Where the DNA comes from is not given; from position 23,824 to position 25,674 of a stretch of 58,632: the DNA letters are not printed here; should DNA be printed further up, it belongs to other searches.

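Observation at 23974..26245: CHT1/SLC5A7-like sodium symporter translationally coupled to phosphatidylcholine synthase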

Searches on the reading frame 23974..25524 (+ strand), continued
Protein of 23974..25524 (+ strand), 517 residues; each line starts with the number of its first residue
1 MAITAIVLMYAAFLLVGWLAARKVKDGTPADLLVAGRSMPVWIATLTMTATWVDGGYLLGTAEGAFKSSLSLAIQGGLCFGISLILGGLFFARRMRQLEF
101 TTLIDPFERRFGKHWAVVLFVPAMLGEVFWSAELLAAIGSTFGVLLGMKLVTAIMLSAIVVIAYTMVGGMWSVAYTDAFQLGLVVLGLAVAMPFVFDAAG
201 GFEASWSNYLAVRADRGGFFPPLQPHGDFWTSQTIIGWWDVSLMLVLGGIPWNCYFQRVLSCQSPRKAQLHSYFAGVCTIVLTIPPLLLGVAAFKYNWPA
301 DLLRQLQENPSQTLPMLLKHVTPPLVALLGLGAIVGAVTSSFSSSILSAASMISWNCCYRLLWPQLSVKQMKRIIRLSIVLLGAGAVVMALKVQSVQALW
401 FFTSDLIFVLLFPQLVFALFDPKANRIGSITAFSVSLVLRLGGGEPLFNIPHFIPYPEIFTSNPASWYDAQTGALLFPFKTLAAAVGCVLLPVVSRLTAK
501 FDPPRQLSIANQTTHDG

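Call 30: search_protein_representatives(protein=window:23974-25524:+)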
Query: 517 residues. Proteins with E-value up to 0.001 (for the whole library): 5015; up to 1e-10: 1519; up to 1e-30: 326. The best 150 are listed.
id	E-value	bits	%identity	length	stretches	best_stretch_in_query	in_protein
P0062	7.2e-257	869.9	78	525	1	1-508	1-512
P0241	8.5e-122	424.3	68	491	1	1-300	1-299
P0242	1.5e-119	416.8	73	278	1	247-507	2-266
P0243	1.1e-114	400.8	43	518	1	4-507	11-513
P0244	1.6e-113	396.9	55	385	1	9-379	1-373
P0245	3.6e-113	395.8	45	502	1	2-503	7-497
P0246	6.5e-112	391.6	44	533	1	4-507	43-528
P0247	6.8e-111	388.3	65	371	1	5-277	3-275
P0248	1.5e-110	387.1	63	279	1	120-397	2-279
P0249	4.6e-109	382.2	47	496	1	12-488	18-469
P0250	4.3e-102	359.3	68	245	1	9-253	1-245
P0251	1.7e-98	347.4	45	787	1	3-459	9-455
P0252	3.8e-97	342.9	61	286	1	236-507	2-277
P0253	1.7e-96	340.8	67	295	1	144-372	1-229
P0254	1.1e-95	338.1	41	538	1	8-493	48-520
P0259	4.7e-87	309.6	42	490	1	14-439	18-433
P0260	1.1e-86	308.5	39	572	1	6-499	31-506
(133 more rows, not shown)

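Call 34: find_related_loci(query=A2, collection=genome_contigs, flank=10000)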
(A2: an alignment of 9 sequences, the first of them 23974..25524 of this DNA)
Query A2 (517 aa) in genome_contigs; peptide patterns used: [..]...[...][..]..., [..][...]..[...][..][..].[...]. (x = any residue, [..] = any of these).
581 stretches matched a pattern; 540 encode a relative of the query (tblastn E <= 1e-3); the best 80 are kept; 80 distinct loci.
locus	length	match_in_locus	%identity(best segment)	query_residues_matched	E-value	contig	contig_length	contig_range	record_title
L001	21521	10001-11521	92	1-507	0e+0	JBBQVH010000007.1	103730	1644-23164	MAG: Blastocatellia bacterium isolate Co_metawrap_1988 Cmw_1988_k141_1801114_length_103730_cov_10.9996, whole genome sho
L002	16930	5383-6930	90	1-516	0e+0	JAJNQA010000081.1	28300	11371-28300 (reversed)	MAG: Heliomicrobium sp. isolate MAG_31 k141_362625, whole genome shotgun sequence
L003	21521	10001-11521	88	1-507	0e+0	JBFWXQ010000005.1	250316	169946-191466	MAG: Blastocatellales bacterium isolate CA_2019_TPBS_144 NODE_426_length_250316_cov_21.667240_TPBS, whole genome shotgun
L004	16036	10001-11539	88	1-514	0e+0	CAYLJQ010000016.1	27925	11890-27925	MAG TPA_asm: uncultured Heliomicrobium sp. isolate binchicken_co328_55 genome assembly, contig: NODE_962_length_27925_co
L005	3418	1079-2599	89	1-507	0e+0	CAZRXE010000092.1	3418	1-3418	MAG TPA_asm: uncultured Heliomicrobium sp. isolate binchicken_co200_54 genome assembly, contig: k141_30384, whole genome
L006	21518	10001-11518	89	1-507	0e+0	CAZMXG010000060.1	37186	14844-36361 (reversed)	MAG TPA_asm: uncultured Heliomicrobium sp. isolate SRP173033_co1_351 genome assembly, contig: NODE_1536_length_37186_cov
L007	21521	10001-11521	88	1-507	0e+0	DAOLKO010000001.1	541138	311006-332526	MAG TPA_asm: Blastocatellia bacterium isolate AMR_MDS_0338 NODE_1_length_541138_cov_17.696368, whole genome shotgun sequ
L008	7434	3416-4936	88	1-508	0e+0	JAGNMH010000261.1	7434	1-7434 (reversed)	MAG: Acidobacteria bacterium isolate Go_SlAct_bin_180 Go_SlAct_56120_length_7434_cov_4.778842, whole genome shotgun sequ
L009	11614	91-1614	87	1-508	0e+0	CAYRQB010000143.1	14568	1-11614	MAG TPA_asm: uncultured Heliomicrobium sp. isolate SRP287453_co1_6 genome assembly, contig: NODE_7662_length_14568_cov_6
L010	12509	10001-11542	87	1-512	0e+0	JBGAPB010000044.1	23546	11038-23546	MAG: Blastocatellia bacterium isolate MAG_AAO_H10.7 AAOH10-7_opera_contig_6759, whole genome shotgun sequence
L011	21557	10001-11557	86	1-516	0e+0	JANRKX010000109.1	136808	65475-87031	MAG: Acidobacteriota bacterium isolate bins.235 k141_3566625, whole genome shotgun sequence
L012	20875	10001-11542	85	1-515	0e+0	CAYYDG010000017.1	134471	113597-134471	MAG TPA_asm: uncultured Heliomicrobium sp. isolate binchicken_co276_100 genome assembly, contig: NODE_137_length_134471_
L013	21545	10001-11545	86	1-513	0e+0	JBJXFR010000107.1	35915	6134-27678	MAG: Blastocatellia bacterium isolate F1F2.bin.427 k127_8366029, whole genome shotgun sequence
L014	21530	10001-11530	87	1-507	0e+0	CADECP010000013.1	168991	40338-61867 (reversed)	MAG: uncultured Acidobacteria bacterium isolate Acidobacteria sp. RBC074 genome assembly, contig: MAG074_13, whole genom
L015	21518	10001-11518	82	1-508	0e+0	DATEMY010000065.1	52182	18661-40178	MAG TPA_asm: Blastocatellia bacterium isolate SMAG_U8955 k141_1239453, whole genome shotgun sequence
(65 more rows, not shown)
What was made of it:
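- All 80 closest loci come from one phylum (call 34).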

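Call 38: find_encoding_contigs(protein=P0243, flank=6000, max_places=4)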
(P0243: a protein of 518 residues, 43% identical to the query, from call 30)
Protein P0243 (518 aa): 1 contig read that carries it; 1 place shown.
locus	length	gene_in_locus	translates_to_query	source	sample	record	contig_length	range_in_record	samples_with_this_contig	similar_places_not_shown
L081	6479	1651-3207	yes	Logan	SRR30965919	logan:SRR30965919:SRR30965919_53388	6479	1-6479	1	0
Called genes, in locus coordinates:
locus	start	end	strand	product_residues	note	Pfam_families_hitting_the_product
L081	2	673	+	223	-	?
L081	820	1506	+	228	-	PF01694:Rhomboid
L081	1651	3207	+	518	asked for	PF00474:SSF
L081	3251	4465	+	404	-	PF01636:APH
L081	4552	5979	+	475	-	PF00370:FGGY_N, PF02782:FGGY_C (weak)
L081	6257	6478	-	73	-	?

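Call 39: find_encoding_contigs(protein=P0246, flank=6000, max_places=4)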
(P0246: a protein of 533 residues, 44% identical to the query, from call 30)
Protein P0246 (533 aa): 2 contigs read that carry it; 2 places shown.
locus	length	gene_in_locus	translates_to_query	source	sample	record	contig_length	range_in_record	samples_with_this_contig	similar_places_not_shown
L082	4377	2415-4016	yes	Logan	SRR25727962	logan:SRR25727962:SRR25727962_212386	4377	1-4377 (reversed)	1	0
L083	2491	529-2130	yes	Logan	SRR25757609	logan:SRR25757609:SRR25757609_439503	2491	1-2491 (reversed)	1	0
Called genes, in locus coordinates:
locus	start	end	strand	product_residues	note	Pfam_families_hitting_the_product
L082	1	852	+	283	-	?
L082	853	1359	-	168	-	PF00293:NUDIX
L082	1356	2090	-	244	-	-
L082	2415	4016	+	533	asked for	PF00474:SSF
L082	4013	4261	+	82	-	PF02597:ThiS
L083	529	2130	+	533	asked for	PF00474:SSF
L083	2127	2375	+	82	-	PF02597:ThiS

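Call 40: find_encoding_contigs(protein=P0245, flank=6000, max_places=4)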
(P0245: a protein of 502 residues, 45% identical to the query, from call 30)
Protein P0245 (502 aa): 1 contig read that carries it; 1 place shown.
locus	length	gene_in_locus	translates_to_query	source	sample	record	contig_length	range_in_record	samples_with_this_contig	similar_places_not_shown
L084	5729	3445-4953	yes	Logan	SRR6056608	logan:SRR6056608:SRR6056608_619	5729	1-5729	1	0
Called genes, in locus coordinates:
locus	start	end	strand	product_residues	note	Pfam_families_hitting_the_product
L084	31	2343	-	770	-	PF03176:MMPL, PF02460:Patched (faint), PF12349:Sterol-sensing (weak), PF00873:ACR_tran, PF03176:MMPL, PF02355:SecD_SecF_C (weak)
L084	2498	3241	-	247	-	-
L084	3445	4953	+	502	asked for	PF00474:SSF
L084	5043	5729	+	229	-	?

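Call 41: find_encoding_contigs(protein=P0249, flank=6000, max_places=4)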
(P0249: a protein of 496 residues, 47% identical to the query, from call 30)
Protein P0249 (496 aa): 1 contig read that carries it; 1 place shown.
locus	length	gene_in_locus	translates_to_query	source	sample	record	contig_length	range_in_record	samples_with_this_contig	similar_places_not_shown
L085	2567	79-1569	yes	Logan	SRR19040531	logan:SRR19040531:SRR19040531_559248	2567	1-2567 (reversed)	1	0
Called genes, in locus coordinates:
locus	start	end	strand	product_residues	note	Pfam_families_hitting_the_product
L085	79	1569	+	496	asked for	PF00474:SSF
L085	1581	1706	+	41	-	-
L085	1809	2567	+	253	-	?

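Call 42: find_encoding_contigs(protein=P0254, flank=6000, max_places=4)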
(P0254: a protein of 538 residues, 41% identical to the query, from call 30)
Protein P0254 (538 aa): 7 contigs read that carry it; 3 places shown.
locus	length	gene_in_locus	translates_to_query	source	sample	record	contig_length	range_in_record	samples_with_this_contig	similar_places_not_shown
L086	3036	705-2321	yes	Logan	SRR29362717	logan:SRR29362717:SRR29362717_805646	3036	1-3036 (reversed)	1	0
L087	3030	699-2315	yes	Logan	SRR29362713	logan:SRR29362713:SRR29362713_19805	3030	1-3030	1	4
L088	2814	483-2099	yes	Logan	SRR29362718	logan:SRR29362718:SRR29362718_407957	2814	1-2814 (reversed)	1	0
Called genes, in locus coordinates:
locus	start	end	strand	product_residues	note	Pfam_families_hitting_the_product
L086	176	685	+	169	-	PF14076:DUF4258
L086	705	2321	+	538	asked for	PF00474:SSF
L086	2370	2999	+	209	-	PF01300:Sua5_yciO_yrdC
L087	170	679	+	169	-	PF14076:DUF4258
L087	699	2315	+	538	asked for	PF00474:SSF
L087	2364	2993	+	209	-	PF01300:Sua5_yciO_yrdC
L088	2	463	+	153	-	?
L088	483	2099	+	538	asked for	PF00474:SSF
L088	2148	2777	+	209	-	PF01300:Sua5_yciO_yrdC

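Call 43: find_encoding_contigs(protein=P0259, flank=6000, max_places=4)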
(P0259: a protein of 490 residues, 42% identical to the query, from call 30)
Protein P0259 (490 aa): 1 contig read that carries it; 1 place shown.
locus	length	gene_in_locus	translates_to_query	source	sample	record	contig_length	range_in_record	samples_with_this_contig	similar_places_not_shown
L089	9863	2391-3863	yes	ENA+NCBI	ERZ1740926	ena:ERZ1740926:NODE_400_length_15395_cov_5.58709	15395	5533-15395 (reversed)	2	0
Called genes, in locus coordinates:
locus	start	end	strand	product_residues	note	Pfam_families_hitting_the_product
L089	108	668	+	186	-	PF01569:PAP2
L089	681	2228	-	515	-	PF00221:Lyase_aromatic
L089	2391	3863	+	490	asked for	PF00474:SSF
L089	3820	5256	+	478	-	PF00171:Aldedh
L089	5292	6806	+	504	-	PF00732:GMC_oxred_N, PF05199:GMC_oxred_C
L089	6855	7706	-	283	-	-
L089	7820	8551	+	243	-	-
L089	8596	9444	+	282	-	-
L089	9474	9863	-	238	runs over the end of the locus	PF00834:Ribul_P_3_epim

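Call 53: search_dna_similar(query=window:23974-25524:+, collection=plasmids, mode=protein, max_evalue=1e-30, max_rows=15)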
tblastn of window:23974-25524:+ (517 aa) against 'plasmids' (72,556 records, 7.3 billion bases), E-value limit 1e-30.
Records with a match: 1; places in all: 1; records where one place covers at least 80% of the query: 1.
Best place of each record, by identity: <60% 1.
By first word of the organism name: Priestia 1.
By predicted mobility (MOB-suite, as given by PLSDB): non-mobilizable 1.
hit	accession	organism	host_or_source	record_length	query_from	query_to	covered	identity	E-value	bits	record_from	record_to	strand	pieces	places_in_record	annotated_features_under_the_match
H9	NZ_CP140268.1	Priestia megaterium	Single cell,ginseng rhizosphere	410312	5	507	97%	42.4%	1e-110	368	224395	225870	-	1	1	sodium:solute symporter family protein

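Call 55: get_annotated_region(hit=H9, flank=7000)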
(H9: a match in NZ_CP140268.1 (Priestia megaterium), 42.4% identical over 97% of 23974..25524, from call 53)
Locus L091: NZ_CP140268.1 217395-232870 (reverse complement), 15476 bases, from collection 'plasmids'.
description: Priestia megaterium strain CACC119 plasmid p2_CACC119, complete sequence
organism: Priestia megaterium (NCBI taxid 1404)
taxonomy: Bacteria; Bacillota; Bacilli; Bacillales; Bacillaceae; Priestia; Priestia megaterium
host: -; source: Single cell,ginseng rhizosphere; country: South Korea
typing (MOB-suite, as given by PLSDB): non-mobilizable
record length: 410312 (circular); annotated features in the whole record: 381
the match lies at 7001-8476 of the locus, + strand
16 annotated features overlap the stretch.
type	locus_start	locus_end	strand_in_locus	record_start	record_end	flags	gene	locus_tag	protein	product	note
CDS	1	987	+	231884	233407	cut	flgK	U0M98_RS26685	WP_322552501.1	flagellar hook-associated protein FlgK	GO:0001539 - cilium or flagellum-dependent cell motility [Evidence IEA]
CDS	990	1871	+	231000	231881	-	flgL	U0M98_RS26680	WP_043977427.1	flagellar hook-associated protein FlgL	GO:0001539 - cilium or flagellum-dependent cell motility [Evidence IEA]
CDS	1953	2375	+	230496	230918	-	fliW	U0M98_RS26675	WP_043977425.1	flagellar assembly protein FliW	GO:0044780 - bacterial-type flagellum assembly [Evidence IEA]; GO:0006417 - regulation of translation [Evidence IEA]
CDS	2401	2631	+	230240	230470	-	csrA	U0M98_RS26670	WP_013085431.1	carbon storage regulator CsrA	GO:0006402 - mRNA catabolic process [Evidence IEA]; GO:0006109 - regulation of carbohydrate metabolic process [Evidence ...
CDS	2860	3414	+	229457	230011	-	-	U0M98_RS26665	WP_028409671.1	transcriptional regulator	-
CDS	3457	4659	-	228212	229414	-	-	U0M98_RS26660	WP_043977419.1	iron-containing alcohol dehydrogenase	-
CDS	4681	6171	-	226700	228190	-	betB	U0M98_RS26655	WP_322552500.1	betaine-aldehyde dehydrogenase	GO:0006578 - amino-acid betaine biosynthetic process [Evidence IEA]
CDS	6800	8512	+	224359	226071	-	-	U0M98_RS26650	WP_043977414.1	sodium:solute symporter family protein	-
CDS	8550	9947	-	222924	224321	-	-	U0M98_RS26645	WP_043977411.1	amino acid permease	GO:0055085 - transmembrane transport [Evidence IEA]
CDS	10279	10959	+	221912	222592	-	-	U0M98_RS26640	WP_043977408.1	hypothetical protein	-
CDS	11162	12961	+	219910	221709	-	fliD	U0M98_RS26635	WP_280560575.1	flagellar filament capping protein FliD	GO:0007155 - cell adhesion [Evidence IEA]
CDS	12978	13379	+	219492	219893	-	fliS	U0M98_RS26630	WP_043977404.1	flagellar export chaperone FliS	GO:0001539 - cilium or flagellum-dependent cell motility [Evidence IEA]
CDS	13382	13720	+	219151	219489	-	-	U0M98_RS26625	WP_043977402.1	hypothetical protein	-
CDS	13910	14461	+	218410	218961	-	raiA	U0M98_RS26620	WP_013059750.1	ribosome-associated translation inhibitor RaiA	GO:0009386 - translational attenuation [Evidence IEA]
CDS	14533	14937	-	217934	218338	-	-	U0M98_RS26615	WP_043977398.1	GNAT family N-acetyltransferase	-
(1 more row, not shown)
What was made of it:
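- Bacillaceae and other relatives sit next to betaine-synthesis genes (calls 43, 55).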

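Call 60: search_protein_families(library=pfam, proteins=[L081:3251-4462:+, L089:3820-5253:+, L089:5292-6803:+, L091:6800-8509:+], max_evalue=0.001)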
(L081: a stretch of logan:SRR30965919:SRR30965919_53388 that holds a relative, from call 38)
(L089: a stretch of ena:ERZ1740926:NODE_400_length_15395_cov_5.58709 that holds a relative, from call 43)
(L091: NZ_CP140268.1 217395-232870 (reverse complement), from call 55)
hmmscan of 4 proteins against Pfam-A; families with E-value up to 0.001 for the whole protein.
L081:3251-4462:+ (404 aa): 1 family
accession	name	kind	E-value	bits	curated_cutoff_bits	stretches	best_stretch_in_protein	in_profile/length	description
PF01636.29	APH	-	5.7e-19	69.3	23.2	1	66-313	2-224/239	Phosphotransferase enzyme family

L089:3820-5253:+ (478 aa): 1 family
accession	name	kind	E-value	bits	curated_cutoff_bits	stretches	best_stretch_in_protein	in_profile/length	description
PF00171.27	Aldedh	-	5.2e-135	451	23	1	17-465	7-460/461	Aldehyde dehydrogenase family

L089:5292-6803:+ (504 aa): 5 families
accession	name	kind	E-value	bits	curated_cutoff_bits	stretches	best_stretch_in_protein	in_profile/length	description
PF00732.25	GMC_oxred_N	-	9.3e-40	137.2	23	1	5-289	1-218/218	GMC oxidoreductase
PF05199.19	GMC_oxred_C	-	3e-34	119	24.6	1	359-496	2-139/139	GMC oxidoreductase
PF00890.30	FAD_binding_2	-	2.9e-05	23.9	20.4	0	6-39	1-33/414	FAD binding domain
PF05834.18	Lycopene_cycl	-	3.7e-05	23.4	23.4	1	6-39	1-35/380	Lycopene cyclase protein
PF01266.30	DAO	-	3.9e-05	23.8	27.9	0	6-38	1-32/353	FAD dependent oxidoreductase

L091:6800-8509:+ (570 aa): 1 family
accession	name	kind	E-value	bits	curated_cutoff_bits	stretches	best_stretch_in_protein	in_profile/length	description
PF00474.23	SSF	-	4.6e-36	125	22.8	1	99-498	3-405/406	Sodium:solute symporter family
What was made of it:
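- Relatives across the family pair with three different choline-consuming enzyme sets (calls 43, 55, 60).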

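Call 74: list_cluster_members(proteins=[P0245, P0246, P0243, P0259, P0254, P0249, P0260])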
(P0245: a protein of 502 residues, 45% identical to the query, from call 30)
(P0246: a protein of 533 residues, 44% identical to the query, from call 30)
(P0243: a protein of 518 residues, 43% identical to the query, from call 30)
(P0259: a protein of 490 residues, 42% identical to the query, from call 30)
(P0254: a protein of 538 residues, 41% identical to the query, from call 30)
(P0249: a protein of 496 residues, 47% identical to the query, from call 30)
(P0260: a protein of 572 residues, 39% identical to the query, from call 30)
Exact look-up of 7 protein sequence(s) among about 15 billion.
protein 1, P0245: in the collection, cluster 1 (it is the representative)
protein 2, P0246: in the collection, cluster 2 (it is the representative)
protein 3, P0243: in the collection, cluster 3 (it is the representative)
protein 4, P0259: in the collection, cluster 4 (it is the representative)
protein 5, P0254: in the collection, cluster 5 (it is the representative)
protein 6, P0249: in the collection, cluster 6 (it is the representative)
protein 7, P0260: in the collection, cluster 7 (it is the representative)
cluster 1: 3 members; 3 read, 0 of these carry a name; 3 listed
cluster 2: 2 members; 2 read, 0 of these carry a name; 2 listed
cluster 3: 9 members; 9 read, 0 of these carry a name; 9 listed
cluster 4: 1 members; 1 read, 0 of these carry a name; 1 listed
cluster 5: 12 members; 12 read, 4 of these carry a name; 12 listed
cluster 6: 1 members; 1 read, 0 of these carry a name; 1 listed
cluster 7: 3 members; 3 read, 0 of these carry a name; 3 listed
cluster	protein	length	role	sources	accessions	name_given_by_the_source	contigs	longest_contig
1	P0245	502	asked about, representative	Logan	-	-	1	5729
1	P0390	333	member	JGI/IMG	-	-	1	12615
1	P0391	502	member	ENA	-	-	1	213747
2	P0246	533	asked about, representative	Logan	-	-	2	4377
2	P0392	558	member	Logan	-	-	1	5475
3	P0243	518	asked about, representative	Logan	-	-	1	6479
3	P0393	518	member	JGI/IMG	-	-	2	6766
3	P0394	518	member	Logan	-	-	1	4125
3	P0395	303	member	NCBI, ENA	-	-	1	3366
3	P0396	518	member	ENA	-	-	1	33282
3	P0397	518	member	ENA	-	-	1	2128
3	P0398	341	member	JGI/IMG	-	-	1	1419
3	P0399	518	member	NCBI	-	-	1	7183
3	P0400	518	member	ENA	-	-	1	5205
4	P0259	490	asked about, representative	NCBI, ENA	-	-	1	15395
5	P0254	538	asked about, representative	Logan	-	-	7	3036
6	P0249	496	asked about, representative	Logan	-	-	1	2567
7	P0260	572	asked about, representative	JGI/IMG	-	-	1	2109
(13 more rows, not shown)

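Call 75: find_encoding_contigs(protein=P0391, flank=8000, max_places=2)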
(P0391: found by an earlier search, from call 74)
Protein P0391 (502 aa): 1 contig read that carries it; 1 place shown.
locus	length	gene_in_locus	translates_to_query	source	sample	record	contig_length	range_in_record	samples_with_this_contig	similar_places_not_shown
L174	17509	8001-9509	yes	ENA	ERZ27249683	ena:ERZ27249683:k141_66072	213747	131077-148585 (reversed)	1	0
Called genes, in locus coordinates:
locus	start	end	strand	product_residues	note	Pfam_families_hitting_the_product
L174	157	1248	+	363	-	PF01408:GFO_IDH_MocA, PF03447:NAD_binding_3 (faint), PF02894:GFO_IDH_MocA_C, PF22725:GFO_IDH_MocA_C3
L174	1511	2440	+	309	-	PF03279:Lip_A_acyltrans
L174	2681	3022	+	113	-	PF00355:Rieske, PF13806:Rieske_2, PF22543:Rieske_4 (weak)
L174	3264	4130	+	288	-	PF00583:Acetyltransf_1, PF13527:Acetyltransf_9 (faint), PF13508:Acetyltransf_7, PF00583:Acetyltransf_1, PF13508:Acetyltransf_7 (weak), PF08445:FR47, PF13673:Acetyltransf_10 (weak)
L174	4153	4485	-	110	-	PF08827:DUF1805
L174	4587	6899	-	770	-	PF03176:MMPL, PF02460:Patched (faint), PF12349:Sterol-sensing (weak), PF00873:ACR_tran, PF03176:MMPL, PF02355:SecD_SecF_C (weak)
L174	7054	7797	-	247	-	-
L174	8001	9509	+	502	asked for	PF00474:SSF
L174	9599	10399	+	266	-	PF04337:DUF480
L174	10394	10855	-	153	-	PF13279:4HBT_2, PF03061:4HBT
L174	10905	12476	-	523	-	PF16655:PhoD_N, PF09423:PhoD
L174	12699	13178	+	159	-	PF03737:RraA-like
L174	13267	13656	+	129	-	-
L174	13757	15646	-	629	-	PF00488:MutS_V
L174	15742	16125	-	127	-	PF07291:MauE (weak), PF13564:DoxX_2 (weak)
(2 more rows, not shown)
